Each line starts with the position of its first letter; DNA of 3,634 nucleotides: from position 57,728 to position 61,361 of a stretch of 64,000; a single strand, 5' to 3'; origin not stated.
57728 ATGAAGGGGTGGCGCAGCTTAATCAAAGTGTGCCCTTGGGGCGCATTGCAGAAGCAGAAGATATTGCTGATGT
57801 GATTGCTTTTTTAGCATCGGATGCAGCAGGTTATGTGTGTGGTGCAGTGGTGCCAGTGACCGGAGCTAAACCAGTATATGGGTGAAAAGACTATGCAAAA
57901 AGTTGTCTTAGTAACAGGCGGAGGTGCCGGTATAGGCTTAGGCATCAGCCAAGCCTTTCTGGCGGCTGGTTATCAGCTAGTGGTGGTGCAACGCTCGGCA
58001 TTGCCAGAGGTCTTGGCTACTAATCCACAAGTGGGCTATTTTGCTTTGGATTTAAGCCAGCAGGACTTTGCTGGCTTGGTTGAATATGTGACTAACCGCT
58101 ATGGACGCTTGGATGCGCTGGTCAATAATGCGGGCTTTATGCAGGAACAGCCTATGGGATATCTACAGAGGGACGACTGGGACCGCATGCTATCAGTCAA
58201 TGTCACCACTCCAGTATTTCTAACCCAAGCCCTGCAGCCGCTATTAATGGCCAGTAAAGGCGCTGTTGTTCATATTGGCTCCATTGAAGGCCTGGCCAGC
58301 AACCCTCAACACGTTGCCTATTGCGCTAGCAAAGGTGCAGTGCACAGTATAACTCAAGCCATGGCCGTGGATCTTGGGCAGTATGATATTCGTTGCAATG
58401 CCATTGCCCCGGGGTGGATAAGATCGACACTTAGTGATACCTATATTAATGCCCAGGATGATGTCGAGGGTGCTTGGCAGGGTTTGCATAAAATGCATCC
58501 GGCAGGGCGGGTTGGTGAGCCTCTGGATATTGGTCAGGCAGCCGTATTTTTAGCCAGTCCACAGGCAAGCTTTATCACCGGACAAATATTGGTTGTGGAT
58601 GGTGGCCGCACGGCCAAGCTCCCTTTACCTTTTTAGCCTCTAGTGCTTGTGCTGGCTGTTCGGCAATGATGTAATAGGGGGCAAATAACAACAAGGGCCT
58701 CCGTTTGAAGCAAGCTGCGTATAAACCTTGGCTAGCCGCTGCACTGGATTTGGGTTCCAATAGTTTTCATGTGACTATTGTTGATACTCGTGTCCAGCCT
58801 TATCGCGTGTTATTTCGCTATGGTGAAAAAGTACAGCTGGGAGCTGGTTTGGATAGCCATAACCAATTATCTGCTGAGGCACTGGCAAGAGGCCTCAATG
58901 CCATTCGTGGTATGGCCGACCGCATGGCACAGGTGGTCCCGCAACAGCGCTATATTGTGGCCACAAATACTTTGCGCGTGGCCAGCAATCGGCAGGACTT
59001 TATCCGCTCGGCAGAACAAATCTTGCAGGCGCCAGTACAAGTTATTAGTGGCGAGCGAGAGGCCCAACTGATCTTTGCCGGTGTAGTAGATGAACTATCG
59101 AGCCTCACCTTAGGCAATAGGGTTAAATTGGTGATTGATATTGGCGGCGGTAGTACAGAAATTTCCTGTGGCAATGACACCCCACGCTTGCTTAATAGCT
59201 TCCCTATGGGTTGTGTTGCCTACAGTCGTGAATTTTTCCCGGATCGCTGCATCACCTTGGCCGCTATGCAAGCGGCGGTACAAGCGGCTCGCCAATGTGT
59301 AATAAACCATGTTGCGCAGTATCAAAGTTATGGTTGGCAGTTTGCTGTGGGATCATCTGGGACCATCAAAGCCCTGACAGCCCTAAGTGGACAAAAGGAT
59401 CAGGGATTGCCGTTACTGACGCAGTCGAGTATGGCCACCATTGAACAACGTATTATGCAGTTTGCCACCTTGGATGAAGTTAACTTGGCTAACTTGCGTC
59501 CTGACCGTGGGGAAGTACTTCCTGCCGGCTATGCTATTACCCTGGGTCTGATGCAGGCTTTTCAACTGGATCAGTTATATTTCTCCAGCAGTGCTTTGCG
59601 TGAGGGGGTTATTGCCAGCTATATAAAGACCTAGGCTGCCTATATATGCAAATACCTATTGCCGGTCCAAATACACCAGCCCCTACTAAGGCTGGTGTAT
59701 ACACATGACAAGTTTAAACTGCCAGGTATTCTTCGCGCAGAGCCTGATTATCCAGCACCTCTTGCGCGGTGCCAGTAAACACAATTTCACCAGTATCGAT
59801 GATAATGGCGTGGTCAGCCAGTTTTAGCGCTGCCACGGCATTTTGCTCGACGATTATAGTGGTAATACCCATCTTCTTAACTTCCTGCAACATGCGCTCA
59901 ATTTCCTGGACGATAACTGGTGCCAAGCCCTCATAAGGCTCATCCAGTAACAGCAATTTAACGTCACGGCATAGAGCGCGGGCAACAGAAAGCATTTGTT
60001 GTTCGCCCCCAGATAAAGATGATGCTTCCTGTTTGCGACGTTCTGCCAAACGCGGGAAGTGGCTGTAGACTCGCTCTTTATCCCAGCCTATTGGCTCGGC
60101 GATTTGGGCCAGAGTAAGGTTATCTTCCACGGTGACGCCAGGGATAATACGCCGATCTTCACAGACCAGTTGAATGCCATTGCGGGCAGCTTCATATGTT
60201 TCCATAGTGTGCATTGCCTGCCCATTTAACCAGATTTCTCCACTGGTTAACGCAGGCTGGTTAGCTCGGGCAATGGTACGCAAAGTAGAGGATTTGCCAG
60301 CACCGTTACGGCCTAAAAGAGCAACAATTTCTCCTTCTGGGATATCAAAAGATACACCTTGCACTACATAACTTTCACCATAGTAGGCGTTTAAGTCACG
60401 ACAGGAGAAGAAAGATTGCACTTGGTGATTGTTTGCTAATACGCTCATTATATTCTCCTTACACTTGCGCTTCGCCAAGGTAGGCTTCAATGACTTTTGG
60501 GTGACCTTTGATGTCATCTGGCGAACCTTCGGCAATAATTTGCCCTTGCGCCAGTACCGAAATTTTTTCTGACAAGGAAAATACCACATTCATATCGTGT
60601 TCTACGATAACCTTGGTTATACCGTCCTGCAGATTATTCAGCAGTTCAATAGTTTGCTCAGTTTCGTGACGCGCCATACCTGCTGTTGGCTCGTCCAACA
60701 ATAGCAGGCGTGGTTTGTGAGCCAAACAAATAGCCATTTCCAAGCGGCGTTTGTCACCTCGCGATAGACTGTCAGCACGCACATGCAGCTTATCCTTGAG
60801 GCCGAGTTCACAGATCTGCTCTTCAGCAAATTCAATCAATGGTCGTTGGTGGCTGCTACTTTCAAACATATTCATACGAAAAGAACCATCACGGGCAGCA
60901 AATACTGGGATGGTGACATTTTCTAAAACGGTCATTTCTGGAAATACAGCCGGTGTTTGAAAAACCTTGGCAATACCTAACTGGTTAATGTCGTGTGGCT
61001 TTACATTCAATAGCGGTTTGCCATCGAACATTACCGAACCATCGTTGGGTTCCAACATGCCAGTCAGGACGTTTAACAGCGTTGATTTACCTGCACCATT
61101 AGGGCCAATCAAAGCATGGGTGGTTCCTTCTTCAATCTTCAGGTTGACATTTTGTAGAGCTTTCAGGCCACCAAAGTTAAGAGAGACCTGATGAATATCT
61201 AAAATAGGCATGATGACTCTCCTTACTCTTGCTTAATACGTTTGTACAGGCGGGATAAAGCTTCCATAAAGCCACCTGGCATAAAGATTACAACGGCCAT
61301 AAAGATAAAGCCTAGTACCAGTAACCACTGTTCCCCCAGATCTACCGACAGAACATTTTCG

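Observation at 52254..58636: Second LysR-controlled module: MttB paralog, StcD-like two-domain flavoprotein and two SDRs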

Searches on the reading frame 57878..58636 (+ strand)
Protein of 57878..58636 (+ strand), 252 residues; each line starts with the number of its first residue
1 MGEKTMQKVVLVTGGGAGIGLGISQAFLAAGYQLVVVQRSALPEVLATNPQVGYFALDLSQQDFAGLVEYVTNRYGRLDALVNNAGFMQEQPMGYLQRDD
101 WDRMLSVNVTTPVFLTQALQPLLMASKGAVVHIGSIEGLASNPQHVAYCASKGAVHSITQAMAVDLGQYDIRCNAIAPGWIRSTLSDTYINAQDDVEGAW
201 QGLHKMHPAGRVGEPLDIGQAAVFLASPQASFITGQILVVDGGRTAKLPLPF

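Call 4: search_protein_families(library=pfam, proteins=[window:57878-58636:+])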
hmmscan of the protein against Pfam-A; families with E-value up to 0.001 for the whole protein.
window:57878-58636:+ (252 aa): 4 families
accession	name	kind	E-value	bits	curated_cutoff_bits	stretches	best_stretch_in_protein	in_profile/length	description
PF13561.12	adh_short_C2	-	1e-56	192.6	27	1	17-244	6-235/236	Enoyl-(Acyl carrier protein) reductase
PF00106.31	adh_short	-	4.8e-46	157.1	26.6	1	8-187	1-188/195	short chain dehydrogenase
PF08659.16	KR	-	3.9e-11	43.6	22.6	1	10-161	3-162/180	KR domain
PF23441.1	SDR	-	1.6e-05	24.9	27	1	65-243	74-254/258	SDR-like rossmann domain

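Call 7: search_protein_families(library=ncbifam, proteins=[window:57878-58636:+])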
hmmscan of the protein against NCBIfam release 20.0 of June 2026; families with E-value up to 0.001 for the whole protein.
window:57878-58636:+ (252 aa): 232 families (the best 25 are shown)
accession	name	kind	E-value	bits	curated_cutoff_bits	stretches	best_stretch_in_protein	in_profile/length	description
NF005559.1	PRK07231.1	subfamily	4.3e-62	209.9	215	1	7-245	4-248/249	glucose 1-dehydrogenase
NF004791.0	PRK06138.1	equivalog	4.9e-58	196.4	312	1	6-246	4-251/252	SDR family oxidoreductase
NF052558.1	MBtsdlDhBudC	equivalog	2e-55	188.1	270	1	7-247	3-244/250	meso-2,3-butanediol dehydrogenase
NF009466.0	PRK12826.1-2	subfamily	3.9e-53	180.5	222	1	6-246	2-246/248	3-oxoacyl-ACP reductase FabG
NF005067.0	PRK06484.1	equivalog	1.9e-49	168.6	713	1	3-245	5-252/524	short chain dehydrogenase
NF005893.0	PRK07856.1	equivalog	1.7e-48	165.2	255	1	6-243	8-240/255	SDR family oxidoreductase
NF006070.0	PRK08213.1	subfamily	2.1e-48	165.1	279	1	8-246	13-258/259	gluconate 5-dehydrogenase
NF005007.0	PRK06398.1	equivalog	7.3e-48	163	341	1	4-250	4-251/259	aldose dehydrogenase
NF004818.0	PRK06172.1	equivalog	1e-47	162.6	336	1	3-246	3-252/253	SDR family oxidoreductase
NF004778.0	PRK06124.1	equivalog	1.2e-47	162.5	303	1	7-247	11-255/256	SDR family oxidoreductase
NF006121.0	PRK08265.1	subfamily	2.5e-47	161.6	294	1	6-245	6-246/263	short chain dehydrogenase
NF005309.0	PRK06841.1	subfamily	3.3e-47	161.1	286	1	7-246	15-254/255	GolD/DthD family dehydrogenase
NF004198.0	PRK05653.1-3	equivalog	5.5e-47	160.3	296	1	5-244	5-246/248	3-oxoacyl-ACP reductase FabG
NF052562.1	RADHDNL4305835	equivalog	1.7e-46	158.7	400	1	1-247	1-252/252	NADP-dependent (R)-specific alcohol dehydrogenase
NF009468.0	PRK12826.1-4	equivalog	2.6e-46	158.4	318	1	4-245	4-248/256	SDR family oxidoreductase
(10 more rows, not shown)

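Call 35: search_solved_structures(query=window:57878-58636:+, max_evalue=1e-30)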
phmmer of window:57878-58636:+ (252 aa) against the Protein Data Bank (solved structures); distinct sequences matched with E-value up to 1e-30: 99 (the best 60 are shown).
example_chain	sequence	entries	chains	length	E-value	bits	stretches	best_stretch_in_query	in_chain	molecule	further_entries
3vtz_A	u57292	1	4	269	3.5e-41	144.5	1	5-250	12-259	Glucose 1-dehydrogenase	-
2d1y_A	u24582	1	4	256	4.9e-40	140.8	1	8-248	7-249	hypothetical protein TT0321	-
8pa1_A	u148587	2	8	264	7.3e-40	140.2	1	8-248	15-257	Oxidoreductase, short-chain dehydrogenase/reductase family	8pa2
5er6_A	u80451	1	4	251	1.4e-38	136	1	6-245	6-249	Oxidoreductase, short chain dehydrogenase/reductase family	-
5ha5_A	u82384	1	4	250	1.4e-38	136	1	6-245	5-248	Brucella ovis oxidoreductase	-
1vl8_A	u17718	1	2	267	3.5e-38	134.7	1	8-246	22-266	Gluconate 5-dehydrogenase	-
6hno_A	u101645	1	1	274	9.7e-38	133.2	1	4-244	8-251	17-beta-hydroxysteroid dehydrogenase 14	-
6gbt_A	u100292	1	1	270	1e-37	133.2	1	4-244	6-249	17-beta-hydroxysteroid dehydrogenase 14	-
1yde_A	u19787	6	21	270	1e-37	133.1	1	4-244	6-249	Retinal dehydrogenase/reductase 3 | 17-beta-hydroxysteroid dehydrogenase 14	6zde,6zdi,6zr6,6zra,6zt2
6g4l_A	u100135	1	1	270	1e-37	133.1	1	4-244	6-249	17-beta-hydroxysteroid dehydrogenase 14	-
5ics_A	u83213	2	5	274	1.1e-37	133.1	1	4-244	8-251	17-beta-hydroxysteroid dehydrogenase 14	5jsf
4gh5_A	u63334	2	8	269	1.1e-37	133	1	4-246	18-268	Short-chain dehydrogenase/reductase SDR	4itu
5en4_A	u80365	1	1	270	1.5e-37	132.7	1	4-244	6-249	17-beta-hydroxysteroid dehydrogenase 14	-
5hs6_A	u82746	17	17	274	1.5e-37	132.6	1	4-244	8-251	17-beta-hydroxysteroid dehydrogenase 14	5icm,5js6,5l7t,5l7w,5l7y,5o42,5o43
7xqm_A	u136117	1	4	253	1.6e-37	132.5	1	8-248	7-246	Dehydrogenase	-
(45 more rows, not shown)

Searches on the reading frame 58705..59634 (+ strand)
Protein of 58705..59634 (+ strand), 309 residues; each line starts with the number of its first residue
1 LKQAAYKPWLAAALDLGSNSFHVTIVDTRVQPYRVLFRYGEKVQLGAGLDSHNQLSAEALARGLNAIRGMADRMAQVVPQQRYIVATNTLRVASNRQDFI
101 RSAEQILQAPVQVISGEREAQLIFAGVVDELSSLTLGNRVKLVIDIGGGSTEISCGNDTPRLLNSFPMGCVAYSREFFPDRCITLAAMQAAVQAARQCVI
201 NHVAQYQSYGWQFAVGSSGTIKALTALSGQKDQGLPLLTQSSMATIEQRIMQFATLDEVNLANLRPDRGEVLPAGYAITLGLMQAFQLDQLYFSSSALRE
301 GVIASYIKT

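Call 4: search_protein_families(library=pfam, proteins=[window:58705-59634:+])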
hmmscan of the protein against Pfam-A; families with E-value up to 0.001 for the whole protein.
window:58705-59634:+ (309 aa): 2 families
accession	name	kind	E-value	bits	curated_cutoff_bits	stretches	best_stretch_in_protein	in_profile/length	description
PF02541.22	Ppx-GppA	-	7.2e-63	213.1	27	1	30-307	7-282/285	Ppx/GppA phosphatase family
PF14450.12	FtsA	-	0.001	19.9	31.8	0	143-204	2-57/127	Cell division protein FtsA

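Call 7: search_protein_families(library=ncbifam, proteins=[window:58705-59634:+])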
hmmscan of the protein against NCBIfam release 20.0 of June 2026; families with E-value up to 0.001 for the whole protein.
window:58705-59634:+ (309 aa): 3 families
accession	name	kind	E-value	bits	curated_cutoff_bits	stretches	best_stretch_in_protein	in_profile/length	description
TIGR03706.1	exo_poly_only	exception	7.1e-74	248.8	307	1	11-307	2-299/300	exopolyphosphatase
NF008260.0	PRK11031.1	equivalog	1.1e-71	242.4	624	1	10-306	7-299/496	guanosine-5'-triphosphate,3'-diphosphate diphosphatase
NF008108.0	PRK10854.1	equivalog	4.3e-69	233.1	864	1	5-303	7-302/513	exopolyphosphatase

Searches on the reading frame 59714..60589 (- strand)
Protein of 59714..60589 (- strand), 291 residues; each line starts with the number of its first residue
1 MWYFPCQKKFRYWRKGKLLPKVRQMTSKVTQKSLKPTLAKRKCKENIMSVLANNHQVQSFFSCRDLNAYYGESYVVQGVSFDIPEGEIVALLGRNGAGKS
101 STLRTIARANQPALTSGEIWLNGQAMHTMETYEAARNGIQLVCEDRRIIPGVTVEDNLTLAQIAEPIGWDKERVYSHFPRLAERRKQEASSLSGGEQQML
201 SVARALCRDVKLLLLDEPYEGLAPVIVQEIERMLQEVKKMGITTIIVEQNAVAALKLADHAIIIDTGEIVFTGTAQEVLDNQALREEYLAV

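Call 6: search_protein_families(library=pfam, proteins=[window:59714-60589:-])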
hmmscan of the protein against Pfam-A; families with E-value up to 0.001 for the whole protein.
window:59714-60589:- (291 aa): 3 families
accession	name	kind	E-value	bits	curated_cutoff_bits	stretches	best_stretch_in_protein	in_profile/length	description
PF00005.33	ABC_tran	-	4.5e-32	112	25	1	77-219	2-136/137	ABC transporter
PF13304.12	AAA_21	-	4.4e-08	34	27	0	184-239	230-288/304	AAA domain, putative AbiEii toxin, Type IV TA system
PF02463.25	SMC_N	-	0.00042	20.3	40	0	87-239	25-188/220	RecF/RecN/SMC N terminal domain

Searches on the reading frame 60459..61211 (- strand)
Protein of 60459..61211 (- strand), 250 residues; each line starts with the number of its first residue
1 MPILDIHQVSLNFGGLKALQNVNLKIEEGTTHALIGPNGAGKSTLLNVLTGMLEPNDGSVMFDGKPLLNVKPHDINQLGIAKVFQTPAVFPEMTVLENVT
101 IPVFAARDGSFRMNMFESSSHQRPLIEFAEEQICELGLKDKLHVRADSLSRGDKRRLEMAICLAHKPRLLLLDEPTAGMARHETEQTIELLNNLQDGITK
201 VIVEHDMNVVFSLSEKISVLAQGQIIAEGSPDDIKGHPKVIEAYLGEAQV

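Call 6: search_protein_families(library=pfam, proteins=[window:60459-61211:-])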
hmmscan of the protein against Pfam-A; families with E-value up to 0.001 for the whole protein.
window:60459-61211:- (250 aa): 8 families
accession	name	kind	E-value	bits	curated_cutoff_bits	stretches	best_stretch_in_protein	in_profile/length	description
PF00005.33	ABC_tran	-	1.9e-34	119.6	25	1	19-177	1-137/137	ABC transporter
PF12399.14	BCA_ABC_TP_C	-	1e-11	44.6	25.5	1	224-248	1-25/27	Branched-chain amino acid ATP-binding cassette transporter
PF13304.12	AAA_21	-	7.9e-08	33.1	27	1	32-55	2-25/304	AAA domain, putative AbiEii toxin, Type IV TA system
PF13175.12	AAA_15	-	4.2e-06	27.1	32.1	1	16-76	11-66/374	AAA ATPase domain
PF02463.25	SMC_N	-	1.1e-05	25.4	40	1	15-221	9-213/220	RecF/RecN/SMC N terminal domain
PF13555.12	AAA_29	-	1.4e-05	25.2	27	1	13-57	9-50/61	P-loop containing region of AAA domain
PF03193.22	RsgA_GTPase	-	0.00021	21.6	30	1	18-54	96-131/174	RsgA GTPase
PF13476.12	AAA_23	-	0.00075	20.6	27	0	20-53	11-43/201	AAA domain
